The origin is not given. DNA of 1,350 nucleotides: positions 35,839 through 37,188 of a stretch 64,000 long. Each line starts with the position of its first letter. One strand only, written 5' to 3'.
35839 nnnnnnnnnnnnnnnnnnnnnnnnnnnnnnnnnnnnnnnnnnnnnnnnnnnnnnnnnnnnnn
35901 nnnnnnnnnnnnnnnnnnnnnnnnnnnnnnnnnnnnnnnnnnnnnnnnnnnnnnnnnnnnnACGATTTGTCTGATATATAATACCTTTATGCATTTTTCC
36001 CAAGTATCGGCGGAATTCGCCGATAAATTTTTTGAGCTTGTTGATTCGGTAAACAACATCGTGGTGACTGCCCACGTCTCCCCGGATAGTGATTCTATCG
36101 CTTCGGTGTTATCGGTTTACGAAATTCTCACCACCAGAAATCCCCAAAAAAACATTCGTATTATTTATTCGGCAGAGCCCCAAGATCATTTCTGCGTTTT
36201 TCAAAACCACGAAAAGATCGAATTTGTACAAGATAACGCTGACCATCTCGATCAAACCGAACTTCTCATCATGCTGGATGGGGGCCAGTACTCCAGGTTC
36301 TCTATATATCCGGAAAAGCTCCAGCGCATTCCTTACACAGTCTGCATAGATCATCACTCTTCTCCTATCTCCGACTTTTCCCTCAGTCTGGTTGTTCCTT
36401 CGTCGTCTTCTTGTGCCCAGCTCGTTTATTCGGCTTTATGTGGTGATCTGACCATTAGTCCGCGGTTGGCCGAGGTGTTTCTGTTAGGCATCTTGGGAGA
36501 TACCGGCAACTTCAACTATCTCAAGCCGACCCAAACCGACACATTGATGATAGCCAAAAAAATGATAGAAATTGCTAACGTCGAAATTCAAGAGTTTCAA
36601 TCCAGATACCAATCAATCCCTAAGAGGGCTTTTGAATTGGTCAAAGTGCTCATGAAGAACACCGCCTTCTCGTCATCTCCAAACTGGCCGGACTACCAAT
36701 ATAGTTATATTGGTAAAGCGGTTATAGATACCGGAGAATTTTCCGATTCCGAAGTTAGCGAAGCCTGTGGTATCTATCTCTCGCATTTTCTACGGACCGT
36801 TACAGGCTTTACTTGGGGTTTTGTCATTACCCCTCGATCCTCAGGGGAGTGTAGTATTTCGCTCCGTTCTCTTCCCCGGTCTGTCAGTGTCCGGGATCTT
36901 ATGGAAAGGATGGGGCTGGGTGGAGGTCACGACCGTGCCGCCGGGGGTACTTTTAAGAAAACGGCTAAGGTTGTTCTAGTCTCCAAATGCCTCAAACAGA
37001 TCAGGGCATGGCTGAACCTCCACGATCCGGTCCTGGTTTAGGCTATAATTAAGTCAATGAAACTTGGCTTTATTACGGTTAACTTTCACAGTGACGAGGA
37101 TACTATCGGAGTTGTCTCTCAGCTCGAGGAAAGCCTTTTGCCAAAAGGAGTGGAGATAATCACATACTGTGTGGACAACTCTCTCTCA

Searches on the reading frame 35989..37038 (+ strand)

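Call 60: search_protein_families(library=pfam, proteins=[window:35989-37038:+], max_evalue=0.001)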
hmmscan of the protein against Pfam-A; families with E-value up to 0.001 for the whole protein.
window:35989-37038:+ (350 aa): 2 families
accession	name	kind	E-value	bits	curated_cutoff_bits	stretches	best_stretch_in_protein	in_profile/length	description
PF01368.27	DHH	-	7.1e-14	52.6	28.1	1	23-168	1-125/125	DHH family, N-terminal domain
PF02272.25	DHHA1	-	4.7e-07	30.6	25.9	1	259-329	17-90/102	DHHA1 domain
